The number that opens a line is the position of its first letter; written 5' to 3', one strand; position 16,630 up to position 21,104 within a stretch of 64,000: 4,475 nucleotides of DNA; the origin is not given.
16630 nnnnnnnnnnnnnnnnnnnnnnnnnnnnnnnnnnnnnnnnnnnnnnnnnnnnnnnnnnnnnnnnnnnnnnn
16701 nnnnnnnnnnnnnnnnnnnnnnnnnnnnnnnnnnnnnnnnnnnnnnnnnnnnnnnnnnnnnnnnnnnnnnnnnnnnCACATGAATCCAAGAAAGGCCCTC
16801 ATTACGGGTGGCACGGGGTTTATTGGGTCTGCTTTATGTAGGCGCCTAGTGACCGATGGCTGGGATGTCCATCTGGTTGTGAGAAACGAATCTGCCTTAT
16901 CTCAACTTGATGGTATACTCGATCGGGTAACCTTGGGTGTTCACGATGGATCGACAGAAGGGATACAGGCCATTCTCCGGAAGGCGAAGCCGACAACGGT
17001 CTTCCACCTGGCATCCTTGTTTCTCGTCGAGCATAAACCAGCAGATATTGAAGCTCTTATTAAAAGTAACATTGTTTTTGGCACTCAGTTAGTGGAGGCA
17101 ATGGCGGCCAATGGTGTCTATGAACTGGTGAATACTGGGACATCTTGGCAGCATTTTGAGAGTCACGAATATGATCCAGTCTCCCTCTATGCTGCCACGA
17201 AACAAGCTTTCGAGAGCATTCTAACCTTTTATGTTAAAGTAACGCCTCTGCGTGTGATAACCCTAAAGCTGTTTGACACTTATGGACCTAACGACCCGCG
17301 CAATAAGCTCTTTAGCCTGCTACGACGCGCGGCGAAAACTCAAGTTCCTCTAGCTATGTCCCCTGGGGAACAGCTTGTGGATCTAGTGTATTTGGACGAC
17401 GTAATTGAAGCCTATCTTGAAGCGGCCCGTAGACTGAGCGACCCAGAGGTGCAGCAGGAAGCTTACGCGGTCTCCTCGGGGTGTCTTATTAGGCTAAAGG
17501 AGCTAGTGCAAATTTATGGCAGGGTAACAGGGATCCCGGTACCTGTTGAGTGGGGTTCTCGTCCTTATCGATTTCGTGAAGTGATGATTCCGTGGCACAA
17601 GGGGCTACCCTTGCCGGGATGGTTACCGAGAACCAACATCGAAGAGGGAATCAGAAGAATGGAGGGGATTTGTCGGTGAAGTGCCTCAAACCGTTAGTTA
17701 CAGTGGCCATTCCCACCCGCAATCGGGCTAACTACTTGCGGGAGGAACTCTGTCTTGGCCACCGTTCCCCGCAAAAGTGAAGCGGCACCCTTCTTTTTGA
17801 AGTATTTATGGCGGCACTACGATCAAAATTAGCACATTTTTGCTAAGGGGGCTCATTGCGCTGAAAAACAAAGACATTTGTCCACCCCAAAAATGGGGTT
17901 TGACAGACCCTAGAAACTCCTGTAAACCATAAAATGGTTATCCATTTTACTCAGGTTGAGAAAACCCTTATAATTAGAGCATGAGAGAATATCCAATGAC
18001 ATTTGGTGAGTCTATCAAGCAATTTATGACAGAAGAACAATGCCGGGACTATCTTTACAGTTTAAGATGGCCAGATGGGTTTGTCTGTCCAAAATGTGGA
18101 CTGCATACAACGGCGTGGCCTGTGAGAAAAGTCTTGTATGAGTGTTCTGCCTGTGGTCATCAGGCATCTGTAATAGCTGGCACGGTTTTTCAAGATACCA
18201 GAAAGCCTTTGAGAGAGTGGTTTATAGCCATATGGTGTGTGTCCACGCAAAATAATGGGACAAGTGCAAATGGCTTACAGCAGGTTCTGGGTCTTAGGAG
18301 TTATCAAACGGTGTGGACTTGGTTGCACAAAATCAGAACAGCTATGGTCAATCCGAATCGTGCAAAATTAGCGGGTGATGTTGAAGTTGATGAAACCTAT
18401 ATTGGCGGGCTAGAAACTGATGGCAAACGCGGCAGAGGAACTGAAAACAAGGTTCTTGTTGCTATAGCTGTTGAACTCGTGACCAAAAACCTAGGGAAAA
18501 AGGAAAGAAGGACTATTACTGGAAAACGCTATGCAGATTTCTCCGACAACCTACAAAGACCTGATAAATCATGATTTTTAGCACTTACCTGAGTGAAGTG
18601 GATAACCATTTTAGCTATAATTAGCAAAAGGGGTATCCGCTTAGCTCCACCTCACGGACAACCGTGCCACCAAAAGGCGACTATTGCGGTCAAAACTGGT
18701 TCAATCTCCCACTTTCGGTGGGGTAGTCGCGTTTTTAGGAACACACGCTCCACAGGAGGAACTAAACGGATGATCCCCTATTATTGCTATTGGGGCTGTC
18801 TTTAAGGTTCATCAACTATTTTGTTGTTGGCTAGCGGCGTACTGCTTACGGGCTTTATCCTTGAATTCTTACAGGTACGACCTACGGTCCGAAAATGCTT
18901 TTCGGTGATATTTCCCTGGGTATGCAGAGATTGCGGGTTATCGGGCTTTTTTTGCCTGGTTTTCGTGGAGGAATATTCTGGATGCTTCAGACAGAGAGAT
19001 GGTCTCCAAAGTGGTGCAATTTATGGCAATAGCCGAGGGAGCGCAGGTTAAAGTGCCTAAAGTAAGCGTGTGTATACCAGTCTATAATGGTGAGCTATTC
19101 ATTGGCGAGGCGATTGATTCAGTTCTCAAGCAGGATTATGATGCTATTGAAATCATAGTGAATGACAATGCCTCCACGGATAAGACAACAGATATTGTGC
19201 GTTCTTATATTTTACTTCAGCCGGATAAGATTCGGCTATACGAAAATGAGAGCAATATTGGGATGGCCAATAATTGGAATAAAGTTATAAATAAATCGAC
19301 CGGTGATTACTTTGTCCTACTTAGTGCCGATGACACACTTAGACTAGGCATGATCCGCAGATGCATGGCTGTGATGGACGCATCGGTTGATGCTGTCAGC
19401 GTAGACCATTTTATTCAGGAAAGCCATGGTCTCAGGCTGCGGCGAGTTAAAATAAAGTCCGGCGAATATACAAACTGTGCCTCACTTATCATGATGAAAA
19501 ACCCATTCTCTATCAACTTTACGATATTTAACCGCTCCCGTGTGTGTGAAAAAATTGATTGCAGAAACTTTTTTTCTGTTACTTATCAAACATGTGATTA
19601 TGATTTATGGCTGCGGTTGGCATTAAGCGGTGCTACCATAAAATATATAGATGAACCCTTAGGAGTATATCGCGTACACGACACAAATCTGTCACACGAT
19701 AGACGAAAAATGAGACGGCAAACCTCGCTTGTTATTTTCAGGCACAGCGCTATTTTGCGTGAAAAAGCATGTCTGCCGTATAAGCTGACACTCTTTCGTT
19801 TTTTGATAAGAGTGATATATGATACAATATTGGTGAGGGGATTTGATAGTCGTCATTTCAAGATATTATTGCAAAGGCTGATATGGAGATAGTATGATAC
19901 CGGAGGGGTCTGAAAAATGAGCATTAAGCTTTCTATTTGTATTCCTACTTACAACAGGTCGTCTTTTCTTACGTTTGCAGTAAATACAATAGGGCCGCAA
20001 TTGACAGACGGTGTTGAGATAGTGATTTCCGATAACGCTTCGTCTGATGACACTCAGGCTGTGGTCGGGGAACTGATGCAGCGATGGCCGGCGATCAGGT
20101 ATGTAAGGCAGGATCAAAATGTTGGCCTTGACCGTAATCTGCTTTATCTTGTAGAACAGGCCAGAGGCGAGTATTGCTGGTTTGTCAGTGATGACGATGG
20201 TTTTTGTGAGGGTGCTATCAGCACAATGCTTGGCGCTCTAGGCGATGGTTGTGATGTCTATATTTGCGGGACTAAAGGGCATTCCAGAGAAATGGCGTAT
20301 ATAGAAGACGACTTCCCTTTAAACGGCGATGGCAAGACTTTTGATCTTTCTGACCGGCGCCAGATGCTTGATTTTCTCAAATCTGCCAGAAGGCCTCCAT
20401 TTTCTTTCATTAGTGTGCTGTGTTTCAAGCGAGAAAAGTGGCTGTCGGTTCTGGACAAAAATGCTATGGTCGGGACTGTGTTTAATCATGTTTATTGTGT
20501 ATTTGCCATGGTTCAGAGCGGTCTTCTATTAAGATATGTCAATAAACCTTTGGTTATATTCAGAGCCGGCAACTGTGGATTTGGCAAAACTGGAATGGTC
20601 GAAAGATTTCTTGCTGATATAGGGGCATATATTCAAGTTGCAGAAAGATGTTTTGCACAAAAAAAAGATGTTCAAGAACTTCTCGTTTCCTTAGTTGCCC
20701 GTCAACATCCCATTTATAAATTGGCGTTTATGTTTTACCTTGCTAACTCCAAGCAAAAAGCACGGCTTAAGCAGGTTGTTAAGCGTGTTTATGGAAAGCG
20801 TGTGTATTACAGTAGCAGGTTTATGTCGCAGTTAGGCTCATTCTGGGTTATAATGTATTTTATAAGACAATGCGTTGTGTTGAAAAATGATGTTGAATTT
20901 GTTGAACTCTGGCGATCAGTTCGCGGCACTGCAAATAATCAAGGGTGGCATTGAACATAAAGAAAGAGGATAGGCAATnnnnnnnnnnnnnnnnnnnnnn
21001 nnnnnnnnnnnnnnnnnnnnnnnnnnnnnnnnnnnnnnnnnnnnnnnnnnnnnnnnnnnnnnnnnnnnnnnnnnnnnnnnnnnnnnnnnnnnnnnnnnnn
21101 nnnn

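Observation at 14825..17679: E1 3-dehydrase with exact C-X57-C-X1-C-X7-C motif and His-for-Lys substitution, followed by AscE/AscF-like genes but no E3 reductase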

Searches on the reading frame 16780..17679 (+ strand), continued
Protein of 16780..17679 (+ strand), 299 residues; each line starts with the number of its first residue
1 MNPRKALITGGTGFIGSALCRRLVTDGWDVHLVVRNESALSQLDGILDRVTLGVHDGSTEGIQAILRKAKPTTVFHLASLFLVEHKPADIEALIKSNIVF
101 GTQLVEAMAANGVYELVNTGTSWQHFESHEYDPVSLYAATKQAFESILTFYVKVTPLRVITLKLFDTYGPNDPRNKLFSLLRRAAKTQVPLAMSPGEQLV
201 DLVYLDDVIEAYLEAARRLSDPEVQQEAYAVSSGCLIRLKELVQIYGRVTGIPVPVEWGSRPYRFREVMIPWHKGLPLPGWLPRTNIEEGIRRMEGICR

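Call 62: find_encoding_contigs(protein=P0133, flank=10000, max_places=1)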
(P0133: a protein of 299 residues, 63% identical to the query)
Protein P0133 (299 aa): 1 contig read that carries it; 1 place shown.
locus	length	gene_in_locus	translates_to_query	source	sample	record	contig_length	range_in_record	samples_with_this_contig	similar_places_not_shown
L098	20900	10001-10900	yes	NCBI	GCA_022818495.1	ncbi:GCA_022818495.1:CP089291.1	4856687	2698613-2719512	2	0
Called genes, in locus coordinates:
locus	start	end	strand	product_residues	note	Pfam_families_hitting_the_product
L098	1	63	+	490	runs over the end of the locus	PF00535:Glycos_transf_2, PF13424:TPR_12 (faint), PF13428:TPR_14 (faint), PF07719:TPR_2 (faint), PF13181:TPR_8 (faint), PF00515:TPR_1 (faint), PF13431:TPR_17 (faint), PF14559:TPR_19 (faint), +2 more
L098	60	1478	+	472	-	PF00535:Glycos_transf_2, PF07719:TPR_2 (faint), PF12895:ANAPC3 (faint), PF13371:TPR_9 (faint), PF23914:TPR_CcmH_CycH (weak), PF25064:ARM_TT21_5th (faint), PF13432:TPR_16 (weak), PF14559:TPR_19 (weak), +7 more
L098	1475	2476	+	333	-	PF00535:Glycos_transf_2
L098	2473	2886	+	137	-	-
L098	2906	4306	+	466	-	PF00535:Glycos_transf_2, PF10111:Glyco_tranf_2_2, PF13506:Glyco_transf_21 (weak), PF13641:Glyco_tranf_2_3, PF13489:Methyltransf_23, PF08241:Methyltransf_11, PF08242:Methyltransf_12 (faint), PF13649:Methyltransf_25 (weak)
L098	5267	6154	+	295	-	PF00535:Glycos_transf_2, PF10111:Glyco_tranf_2_2 (weak)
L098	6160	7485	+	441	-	PF01041:DegT_DnrJ_EryC1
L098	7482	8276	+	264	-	PF00483:NTP_transferase, PF12804:NTP_transf_3 (weak)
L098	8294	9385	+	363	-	PF01370:Epimerase, PF02719:Polysacc_synt_2, PF04321:RmlD_sub_bind (weak), PF16363:GDP_Man_Dehyd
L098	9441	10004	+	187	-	PF00908:dTDP_sugar_isom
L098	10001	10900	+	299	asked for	PF01073:3Beta_HSD, PF01370:Epimerase, PF05368:NmrA (weak), PF07993:NAD_binding_4 (faint), PF13460:NAD_binding_10 (weak), PF16363:GDP_Man_Dehyd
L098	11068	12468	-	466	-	PF28494:GlyRS_ins_1, PF00587:tRNA-synt_2b, PF03129:HGTP_anticodon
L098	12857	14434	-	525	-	PF00478:IMPDH (faint), PF01645:Glu_synthase, PF01070:FMN_dh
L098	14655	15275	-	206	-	PF03845:Spore_permease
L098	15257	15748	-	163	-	PF03845:Spore_permease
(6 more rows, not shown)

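Call 63: find_encoding_contigs(protein=P0201, flank=10000, max_places=1)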
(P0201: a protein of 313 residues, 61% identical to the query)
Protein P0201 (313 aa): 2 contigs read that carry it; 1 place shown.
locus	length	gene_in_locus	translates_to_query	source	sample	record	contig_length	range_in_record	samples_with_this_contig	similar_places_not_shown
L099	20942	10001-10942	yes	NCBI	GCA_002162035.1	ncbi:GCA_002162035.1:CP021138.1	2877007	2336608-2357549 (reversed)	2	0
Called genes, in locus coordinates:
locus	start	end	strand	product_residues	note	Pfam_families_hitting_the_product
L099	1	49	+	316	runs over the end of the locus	PF04674:Phi_1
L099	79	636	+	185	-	PF14534:DUF4440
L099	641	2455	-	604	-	PF02518:HATPase_c (weak), PF13589:HATPase_c_3, PF01119:DNA_mis_repair, PF08676:MutL_C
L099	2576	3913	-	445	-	PF11741:AMIN, PF01520:Amidase_3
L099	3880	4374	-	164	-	PF02367:TsaE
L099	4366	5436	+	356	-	PF08331:QueG_DUF1730, PF13484:Fer4_16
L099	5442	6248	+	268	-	PF01177:Asp_Glu_race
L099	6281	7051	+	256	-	PF00483:NTP_transferase, PF12804:NTP_transf_3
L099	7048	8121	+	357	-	PF01073:3Beta_HSD, PF01370:Epimerase, PF02719:Polysacc_synt_2, PF16363:GDP_Man_Dehyd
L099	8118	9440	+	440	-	PF01041:DegT_DnrJ_EryC1, PF01212:Beta_elim_lyase (faint)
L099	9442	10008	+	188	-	PF00908:dTDP_sugar_isom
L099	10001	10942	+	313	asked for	PF01073:3Beta_HSD, PF01370:Epimerase, PF04321:RmlD_sub_bind (weak), PF07993:NAD_binding_4 (weak), PF16363:GDP_Man_Dehyd, PF13460:NAD_binding_10 (weak)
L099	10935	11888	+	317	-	PF00535:Glycos_transf_2, PF13641:Glyco_tranf_2_3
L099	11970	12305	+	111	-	PF02002:TFIIE_alpha (weak), PF13412:HTH_24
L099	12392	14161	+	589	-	PF00664:ABC_membrane, PF00005:ABC_tran, PF02463:SMC_N (weak), PF13304:AAA_21 (faint)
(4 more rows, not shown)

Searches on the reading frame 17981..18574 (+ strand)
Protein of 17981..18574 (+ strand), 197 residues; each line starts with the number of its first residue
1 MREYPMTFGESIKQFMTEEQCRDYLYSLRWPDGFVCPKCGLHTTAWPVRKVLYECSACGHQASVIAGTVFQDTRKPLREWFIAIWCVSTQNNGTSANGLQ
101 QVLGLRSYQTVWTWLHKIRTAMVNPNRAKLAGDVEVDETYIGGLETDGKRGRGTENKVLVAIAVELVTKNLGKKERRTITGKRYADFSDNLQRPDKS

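Call 4: search_protein_families(library=ncbifam, proteins=[window:17981-18574:+])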
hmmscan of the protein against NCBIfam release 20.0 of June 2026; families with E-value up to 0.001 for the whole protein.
window:17981-18574:+ (197 aa): 2 families
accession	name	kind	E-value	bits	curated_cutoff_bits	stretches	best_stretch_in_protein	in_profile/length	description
NF033547.1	transpos_IS1595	equivalog_domain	8.7e-31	107.5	75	1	73-174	2-108/215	IS1595 family transposase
NF033587.1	transpos_IS6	equivalog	0.00051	19.8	125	1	84-141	12-77/202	IS6 family transposase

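Call 5: search_protein_families(library=pfam, proteins=[window:17981-18574:+])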
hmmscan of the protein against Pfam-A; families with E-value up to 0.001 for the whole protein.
window:17981-18574:+ (197 aa): 2 families
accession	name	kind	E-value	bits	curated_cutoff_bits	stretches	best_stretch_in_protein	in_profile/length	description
PF12760.12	Zn_ribbon_IS1595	-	1.7e-15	57.1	25.4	1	17-61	2-46/46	Transposase zinc-ribbon domain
PF12762.13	DDE_Tnp_IS1595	-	1.3e-06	28.9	27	1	129-173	1-48/153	ISXO2-like transposase domain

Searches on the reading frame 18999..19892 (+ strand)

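Call 33: search_protein_families(library=pfam, proteins=[window:18999-19892:+], max_evalue=0.001)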
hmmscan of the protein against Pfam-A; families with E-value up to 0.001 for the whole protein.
window:18999-19892:+ (297 aa): 3 families
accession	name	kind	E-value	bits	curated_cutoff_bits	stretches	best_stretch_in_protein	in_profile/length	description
PF00535.33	Glycos_transf_2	-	3.3e-29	102.4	23.3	1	23-184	1-165/168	Glycosyl transferase family 2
PF13641.12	Glyco_tranf_2_3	-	1.8e-10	41.6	27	1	20-242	1-228/230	Glycosyltransferase like family 2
PF10111.15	Glyco_tranf_2_2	-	1.4e-06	28.4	27.3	1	23-182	1-169/276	Glycosyltransferase like family 2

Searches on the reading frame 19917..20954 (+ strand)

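Call 33: search_protein_families(library=pfam, proteins=[window:19917-20954:+], max_evalue=0.001)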
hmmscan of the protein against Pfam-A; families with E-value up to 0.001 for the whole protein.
window:19917-20954:+ (345 aa): 2 families
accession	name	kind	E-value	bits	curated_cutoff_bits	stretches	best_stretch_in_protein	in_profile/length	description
PF00535.33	Glycos_transf_2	-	2e-23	83.6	23.3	1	6-125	1-121/168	Glycosyl transferase family 2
PF13641.12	Glyco_tranf_2_3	-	0.0004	20.9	27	1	5-120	3-122/230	Glycosyltransferase like family 2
